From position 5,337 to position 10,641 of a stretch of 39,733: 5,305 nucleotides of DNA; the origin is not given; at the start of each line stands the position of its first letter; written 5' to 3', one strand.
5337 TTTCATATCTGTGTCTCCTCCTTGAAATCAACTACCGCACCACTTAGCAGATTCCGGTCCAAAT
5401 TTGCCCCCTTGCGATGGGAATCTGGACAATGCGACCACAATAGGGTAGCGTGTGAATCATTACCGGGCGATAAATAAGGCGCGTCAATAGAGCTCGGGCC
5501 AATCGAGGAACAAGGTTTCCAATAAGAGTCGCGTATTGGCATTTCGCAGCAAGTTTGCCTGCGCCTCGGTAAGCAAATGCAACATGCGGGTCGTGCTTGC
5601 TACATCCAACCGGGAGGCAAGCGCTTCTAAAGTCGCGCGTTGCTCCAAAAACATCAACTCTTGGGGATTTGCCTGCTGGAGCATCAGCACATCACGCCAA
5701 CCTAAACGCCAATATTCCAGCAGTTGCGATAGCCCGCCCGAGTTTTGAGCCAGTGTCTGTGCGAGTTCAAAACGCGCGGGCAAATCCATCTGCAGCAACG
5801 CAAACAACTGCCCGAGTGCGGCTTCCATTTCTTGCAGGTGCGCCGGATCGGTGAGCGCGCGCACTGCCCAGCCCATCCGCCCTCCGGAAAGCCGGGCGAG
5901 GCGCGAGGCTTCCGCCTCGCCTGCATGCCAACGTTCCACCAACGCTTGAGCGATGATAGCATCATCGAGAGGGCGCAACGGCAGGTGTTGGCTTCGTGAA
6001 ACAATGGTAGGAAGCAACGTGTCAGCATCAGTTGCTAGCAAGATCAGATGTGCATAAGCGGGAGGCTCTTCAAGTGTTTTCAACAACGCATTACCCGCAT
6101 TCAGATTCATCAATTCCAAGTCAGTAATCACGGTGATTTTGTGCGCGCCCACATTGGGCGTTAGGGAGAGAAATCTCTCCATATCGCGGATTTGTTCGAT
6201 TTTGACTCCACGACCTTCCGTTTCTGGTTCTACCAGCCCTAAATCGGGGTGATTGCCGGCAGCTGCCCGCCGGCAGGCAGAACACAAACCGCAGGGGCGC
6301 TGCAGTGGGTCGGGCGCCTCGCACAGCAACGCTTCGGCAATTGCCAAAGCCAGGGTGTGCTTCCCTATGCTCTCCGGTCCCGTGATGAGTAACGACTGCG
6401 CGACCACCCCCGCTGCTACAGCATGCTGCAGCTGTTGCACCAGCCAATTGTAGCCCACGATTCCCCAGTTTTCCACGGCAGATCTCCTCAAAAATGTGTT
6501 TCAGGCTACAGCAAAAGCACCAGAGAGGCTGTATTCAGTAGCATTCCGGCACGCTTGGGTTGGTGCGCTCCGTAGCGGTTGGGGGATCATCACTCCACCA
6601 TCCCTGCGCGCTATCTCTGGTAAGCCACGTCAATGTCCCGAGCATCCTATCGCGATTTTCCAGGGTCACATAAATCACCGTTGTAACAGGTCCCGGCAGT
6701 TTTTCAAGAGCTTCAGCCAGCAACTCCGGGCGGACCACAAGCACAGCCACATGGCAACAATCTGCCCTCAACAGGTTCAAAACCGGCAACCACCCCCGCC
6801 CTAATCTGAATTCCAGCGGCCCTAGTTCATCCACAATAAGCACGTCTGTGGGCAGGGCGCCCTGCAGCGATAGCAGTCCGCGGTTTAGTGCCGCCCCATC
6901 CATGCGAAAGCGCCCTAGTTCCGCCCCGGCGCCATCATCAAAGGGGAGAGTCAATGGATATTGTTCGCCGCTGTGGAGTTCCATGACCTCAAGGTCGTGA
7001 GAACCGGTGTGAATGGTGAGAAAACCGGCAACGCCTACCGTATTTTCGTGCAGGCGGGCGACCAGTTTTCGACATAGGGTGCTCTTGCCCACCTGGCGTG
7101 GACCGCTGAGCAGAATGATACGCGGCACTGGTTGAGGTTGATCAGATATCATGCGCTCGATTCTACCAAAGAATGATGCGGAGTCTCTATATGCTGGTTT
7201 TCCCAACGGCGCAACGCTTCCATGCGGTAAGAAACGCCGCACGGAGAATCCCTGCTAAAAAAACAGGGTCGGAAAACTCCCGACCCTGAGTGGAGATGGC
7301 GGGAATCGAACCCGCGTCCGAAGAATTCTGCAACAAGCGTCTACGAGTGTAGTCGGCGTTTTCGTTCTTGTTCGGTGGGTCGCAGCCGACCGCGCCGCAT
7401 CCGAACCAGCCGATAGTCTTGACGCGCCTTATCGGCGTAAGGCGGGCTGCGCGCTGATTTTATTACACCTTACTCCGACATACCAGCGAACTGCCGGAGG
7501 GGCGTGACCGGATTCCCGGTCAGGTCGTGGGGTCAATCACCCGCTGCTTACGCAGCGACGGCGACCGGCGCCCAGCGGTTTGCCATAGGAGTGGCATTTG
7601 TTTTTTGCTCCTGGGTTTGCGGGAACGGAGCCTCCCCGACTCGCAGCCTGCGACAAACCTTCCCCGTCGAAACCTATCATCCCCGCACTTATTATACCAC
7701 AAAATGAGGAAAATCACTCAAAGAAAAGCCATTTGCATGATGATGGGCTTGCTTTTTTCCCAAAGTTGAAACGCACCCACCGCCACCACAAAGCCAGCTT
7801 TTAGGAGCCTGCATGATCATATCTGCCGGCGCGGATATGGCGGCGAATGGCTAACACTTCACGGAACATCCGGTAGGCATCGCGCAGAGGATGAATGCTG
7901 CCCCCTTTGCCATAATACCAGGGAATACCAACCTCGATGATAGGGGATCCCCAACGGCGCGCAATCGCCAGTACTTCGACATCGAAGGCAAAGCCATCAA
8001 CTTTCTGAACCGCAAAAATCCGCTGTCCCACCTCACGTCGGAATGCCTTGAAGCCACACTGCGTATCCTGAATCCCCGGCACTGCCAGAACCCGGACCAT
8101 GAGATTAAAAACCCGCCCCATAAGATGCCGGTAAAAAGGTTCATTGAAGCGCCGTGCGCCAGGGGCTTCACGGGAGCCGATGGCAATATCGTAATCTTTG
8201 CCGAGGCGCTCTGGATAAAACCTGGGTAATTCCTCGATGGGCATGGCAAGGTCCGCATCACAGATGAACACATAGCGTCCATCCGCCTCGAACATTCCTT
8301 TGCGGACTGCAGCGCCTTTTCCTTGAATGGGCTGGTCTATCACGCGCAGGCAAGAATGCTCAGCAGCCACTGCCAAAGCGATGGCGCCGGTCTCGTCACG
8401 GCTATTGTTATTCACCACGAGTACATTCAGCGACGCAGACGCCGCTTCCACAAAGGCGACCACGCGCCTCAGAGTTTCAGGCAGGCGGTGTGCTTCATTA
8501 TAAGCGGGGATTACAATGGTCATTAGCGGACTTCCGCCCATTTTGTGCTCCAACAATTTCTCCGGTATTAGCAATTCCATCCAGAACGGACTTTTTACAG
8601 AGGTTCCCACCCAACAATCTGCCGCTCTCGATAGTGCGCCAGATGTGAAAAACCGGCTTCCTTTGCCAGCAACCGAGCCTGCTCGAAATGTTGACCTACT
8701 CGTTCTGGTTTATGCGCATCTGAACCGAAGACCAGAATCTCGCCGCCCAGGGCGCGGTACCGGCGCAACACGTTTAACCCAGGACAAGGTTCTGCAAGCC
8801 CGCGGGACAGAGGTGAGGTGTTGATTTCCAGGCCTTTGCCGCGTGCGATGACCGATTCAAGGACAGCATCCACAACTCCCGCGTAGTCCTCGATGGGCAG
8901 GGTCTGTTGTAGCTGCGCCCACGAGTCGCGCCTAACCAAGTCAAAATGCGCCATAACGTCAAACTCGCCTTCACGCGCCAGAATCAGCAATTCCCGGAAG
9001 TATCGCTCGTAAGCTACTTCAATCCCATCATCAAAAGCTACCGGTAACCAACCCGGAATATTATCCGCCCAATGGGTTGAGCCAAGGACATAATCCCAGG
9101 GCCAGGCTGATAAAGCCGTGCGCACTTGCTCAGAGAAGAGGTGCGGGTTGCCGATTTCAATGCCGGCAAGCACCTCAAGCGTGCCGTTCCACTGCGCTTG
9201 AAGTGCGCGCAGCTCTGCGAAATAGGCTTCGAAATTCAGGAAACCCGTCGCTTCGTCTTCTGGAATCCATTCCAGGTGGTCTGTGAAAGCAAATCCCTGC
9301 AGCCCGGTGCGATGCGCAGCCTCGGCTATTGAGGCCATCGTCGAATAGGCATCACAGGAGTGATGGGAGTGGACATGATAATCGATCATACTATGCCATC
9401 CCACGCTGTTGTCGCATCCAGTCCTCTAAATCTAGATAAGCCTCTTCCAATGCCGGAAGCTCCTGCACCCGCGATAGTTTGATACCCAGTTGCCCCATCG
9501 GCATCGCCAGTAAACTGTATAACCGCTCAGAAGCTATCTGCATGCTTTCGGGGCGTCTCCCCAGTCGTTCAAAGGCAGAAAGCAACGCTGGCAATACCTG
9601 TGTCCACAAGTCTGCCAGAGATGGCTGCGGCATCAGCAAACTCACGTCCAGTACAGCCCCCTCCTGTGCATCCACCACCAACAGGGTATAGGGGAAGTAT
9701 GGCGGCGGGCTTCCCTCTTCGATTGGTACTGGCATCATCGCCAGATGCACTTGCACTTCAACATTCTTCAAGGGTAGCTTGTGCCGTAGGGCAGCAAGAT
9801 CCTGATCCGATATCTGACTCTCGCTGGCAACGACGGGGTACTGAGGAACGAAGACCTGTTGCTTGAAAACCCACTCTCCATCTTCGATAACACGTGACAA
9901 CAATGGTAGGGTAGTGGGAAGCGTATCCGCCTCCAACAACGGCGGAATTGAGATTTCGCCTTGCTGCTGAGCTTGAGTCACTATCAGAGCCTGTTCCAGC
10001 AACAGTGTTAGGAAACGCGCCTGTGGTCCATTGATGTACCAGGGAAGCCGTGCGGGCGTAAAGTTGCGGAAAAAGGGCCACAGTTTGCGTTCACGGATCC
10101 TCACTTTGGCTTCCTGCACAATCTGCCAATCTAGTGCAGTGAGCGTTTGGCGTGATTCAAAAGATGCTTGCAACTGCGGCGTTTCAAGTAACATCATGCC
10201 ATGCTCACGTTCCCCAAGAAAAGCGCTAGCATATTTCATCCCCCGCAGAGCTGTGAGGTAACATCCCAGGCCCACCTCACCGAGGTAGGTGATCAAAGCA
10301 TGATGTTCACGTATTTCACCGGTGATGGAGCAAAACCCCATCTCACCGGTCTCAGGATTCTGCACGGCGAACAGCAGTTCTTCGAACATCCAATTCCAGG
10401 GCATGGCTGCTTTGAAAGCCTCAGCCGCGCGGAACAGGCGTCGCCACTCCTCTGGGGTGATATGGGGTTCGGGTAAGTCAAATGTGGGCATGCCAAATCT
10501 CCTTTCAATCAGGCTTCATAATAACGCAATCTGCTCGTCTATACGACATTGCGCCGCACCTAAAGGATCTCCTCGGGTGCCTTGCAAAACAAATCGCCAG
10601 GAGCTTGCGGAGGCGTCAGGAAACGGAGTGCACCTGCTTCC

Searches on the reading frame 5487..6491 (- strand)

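Call 12: search_protein_families(library=pfam, proteins=[window:5487-6491:-], max_evalue=0.01)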
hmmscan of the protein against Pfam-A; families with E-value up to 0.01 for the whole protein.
window:5487-6491:- (335 aa): 2 families
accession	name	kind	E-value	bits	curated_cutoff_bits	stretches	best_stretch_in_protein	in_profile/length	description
PF13177.12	DNA_pol3_delta2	-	4.4e-46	157.2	27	1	17-175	5-160/161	DNA polymerase III, delta subunit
PF09115.15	DNApol3-delta_C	-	0.00045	21.1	21.7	1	239-331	23-115/117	DNA polymerase III, delta subunit, C terminal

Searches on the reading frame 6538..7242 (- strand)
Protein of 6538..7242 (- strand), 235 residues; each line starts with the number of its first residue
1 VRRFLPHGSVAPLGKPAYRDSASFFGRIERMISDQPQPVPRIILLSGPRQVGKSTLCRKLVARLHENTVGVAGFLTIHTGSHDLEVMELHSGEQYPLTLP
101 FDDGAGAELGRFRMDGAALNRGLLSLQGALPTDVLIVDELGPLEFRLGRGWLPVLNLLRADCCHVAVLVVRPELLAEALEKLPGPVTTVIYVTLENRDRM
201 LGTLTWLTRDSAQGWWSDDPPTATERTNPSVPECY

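Call 12: search_protein_families(library=pfam, proteins=[window:6538-7242:-], max_evalue=0.01)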
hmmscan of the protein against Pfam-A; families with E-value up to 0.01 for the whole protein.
window:6538-7242:- (235 aa): 7 families
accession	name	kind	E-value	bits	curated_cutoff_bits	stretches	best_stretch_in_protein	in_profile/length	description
PF03266.21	NTPase_1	-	8e-15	55.5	23.9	1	43-202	2-165/168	NTPase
PF13401.12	AAA_22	-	1.6e-06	28.9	27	1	41-169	6-121/130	AAA domain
PF13173.12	AAA_14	-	1.9e-05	25.1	27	1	41-67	3-31/129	AAA domain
PF13191.12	AAA_16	-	2e-05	25.6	32.6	1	34-82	18-63/167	AAA ATPase domain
PF10649.15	DUF2478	-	0.00011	22.2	22.3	1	50-193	9-152/159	Protein of unknown function (DUF2478)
PF13238.12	AAA_18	-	0.0051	17.7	29.4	1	43-69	1-25/128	AAA domain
PF25199.1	nSTAND_NTPase5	-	0.0051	17.1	34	1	28-105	28-106/145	Novel STAND NTPase 5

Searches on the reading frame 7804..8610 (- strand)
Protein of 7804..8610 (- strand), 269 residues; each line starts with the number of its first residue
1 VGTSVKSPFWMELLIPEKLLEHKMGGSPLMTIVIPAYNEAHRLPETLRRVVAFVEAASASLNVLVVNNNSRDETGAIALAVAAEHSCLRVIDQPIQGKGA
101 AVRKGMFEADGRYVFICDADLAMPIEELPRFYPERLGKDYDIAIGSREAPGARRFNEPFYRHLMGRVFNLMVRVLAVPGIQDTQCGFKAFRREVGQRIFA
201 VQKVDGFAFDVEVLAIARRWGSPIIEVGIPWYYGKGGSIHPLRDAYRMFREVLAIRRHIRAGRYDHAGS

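Call 12: search_protein_families(library=pfam, proteins=[window:7804-8610:-], max_evalue=0.01)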
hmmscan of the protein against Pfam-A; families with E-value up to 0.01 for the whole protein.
window:7804-8610:- (269 aa): 4 families
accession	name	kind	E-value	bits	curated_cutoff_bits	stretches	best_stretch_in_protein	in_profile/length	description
PF00535.33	Glycos_transf_2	-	1.1e-26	94.1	23.3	1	31-197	1-166/168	Glycosyl transferase family 2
PF13641.12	Glyco_tranf_2_3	-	1.2e-06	29.2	27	1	30-133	3-109/230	Glycosyltransferase like family 2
PF10111.15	Glyco_tranf_2_2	-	0.00076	19.5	27.3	1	31-121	1-92/276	Glycosyltransferase like family 2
PF13704.12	Glyco_tranf_2_4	-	0.0044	17.9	27.5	1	38-120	2-81/98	Glycosyl transferase family 2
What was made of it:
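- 7801..8610 (-): GT2 of the polyprenyl-phosphate sugar synthase type; a paralog of the fusion-linked GT2, and its link to the fusion is unproven. PF00535 scores 94 bits (call 12).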

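Call 18: search_protein_families(library=ncbifam, proteins=[window:7804-8610:-], max_evalue=0.001)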
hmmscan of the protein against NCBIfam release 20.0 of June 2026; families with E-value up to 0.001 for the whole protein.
window:7804-8610:- (269 aa): 15 families
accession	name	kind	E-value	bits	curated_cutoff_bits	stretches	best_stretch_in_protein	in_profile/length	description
NF007986.1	PRK10714.1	equivalog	5.7e-18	65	529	1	31-200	9-174/316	undecaprenyl-phosphate 4-deoxy-4-formamido-L-arabinose transferase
NF041391.1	DPhHxTase_Halo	equivalog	4.5e-16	58.5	375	1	36-203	3-158/213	dolichyl-phosphate hexose transferase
TIGR04182.1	glyco_TIGR04182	equivalog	1.9e-15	57.1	325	1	31-253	3-215/293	S-layer glycoprotein N-glycosyltransferase AglJ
TIGR03937.1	PgaC_IcaA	equivalog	1.1e-13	51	422.3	1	20-121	37-136/407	poly-beta-1,6-N-acetyl-D-glucosamine synthase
NF041875.1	EPS_EpsD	equivalog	6.8e-13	48.7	370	1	31-182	2-150/325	exopolysaccharide biosynthesis glycosyltransferase EpsD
NF038302.1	EPS_HpsE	equivalog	1.2e-11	44.2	300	1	30-120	3-96/307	hormogonium polysaccharide biosynthesis glycosyltransferase HpsE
NF047588.1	GlcsyltransPgfSStrep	equivalog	3.4e-11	42.9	500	1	30-207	3-176/308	glycosyltransferase PgfS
NF007482.0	PRK10073.1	equivalog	1.2e-10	40.9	423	1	27-123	5-98/334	glycosyltransferase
NF058614.1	PPMAGASynPpgS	equivalog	3.9e-10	39.5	370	1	32-216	4-181/226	polyprenyl-phospho-N-acetylgalactosaminyl synthase PpgS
TIGR03111.1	glyc2_xrt_Gpos1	hypoth_equivalog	1.6e-09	37.1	363.95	1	23-122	44-143/439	TIGR03111 family XrtG-associated glycosyltransferase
TIGR03469.1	HpnB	hypoth_equivalog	1.8e-09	37.1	379.25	1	8-129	21-154/386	hopene-associated glycosyltransferase HpnB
NF010496.0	PRK13915.1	equivalog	2.4e-09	36.7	262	1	17-124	22-130/307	glucosyl-3-phosphoglycerate synthase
TIGR04283.1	glyco_like_mftF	equivalog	2.8e-09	36.9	182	1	31-124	2-86/221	TIGR04283 family arsenosugar biosynthesis glycosyltransferase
NF047683.1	TeichurnBiosyTuaG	equivalog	2.1e-05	24.3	400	1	27-126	5-102/252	teichuronic acid biosynthesis protein TuaG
NF045692.1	OglycostaseCruG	equivalog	0.00069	18.7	600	1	16-95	32-106/386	2'-O-glycosyltransferase CruG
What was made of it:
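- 7801..8610 (-): Best NCBIfam hits are ArnC, Dol-P hexose transferase and AglJ, all below their cut-offs (call 18).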

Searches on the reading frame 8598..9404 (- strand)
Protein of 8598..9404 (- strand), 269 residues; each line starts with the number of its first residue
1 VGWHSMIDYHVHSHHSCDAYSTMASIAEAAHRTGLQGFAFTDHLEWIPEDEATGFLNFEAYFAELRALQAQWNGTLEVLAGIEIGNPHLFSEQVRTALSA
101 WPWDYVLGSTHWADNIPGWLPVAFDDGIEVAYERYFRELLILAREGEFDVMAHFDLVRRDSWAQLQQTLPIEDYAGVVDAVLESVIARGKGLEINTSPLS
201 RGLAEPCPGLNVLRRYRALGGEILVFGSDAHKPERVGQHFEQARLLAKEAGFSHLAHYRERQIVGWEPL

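Call 12: search_protein_families(library=pfam, proteins=[window:8598-9404:-], max_evalue=0.01)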
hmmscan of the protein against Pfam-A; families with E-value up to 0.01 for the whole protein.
window:8598-9404:- (269 aa): 2 families
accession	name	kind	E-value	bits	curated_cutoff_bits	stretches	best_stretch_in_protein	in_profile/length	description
PF02811.25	PHP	-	8.7e-23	81.9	26.4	1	8-197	1-164/164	PHP domain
PF13263.12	PHP_C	-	0.0071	16.3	21.3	0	226-239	20-33/56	PHP-associated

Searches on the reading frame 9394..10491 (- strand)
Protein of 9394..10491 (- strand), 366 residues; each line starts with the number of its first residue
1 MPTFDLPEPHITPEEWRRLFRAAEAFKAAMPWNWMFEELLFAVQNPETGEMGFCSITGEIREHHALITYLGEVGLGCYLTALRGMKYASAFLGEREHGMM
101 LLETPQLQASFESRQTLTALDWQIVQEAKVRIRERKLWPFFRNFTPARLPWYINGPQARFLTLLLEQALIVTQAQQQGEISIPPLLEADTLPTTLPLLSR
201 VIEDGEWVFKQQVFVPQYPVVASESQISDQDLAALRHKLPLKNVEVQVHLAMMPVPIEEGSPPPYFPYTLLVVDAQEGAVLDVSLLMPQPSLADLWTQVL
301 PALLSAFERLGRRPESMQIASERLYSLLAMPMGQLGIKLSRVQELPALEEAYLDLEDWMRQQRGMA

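Call 12: search_protein_families(library=pfam, proteins=[window:9394-10491:-], max_evalue=0.01)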
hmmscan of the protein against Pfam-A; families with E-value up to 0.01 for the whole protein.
window:9394-10491:- (366 aa): 2 families
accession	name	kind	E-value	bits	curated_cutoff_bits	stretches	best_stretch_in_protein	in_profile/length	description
PF23988.1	DUF7309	-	1.5e-39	135.6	27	1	16-178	1-155/170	Domain of unknown function (DUF7309)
PF22007.2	DUF6930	-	1.9e-19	70.5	27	1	233-355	3-122/123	Domain of unknown function (DUF6930)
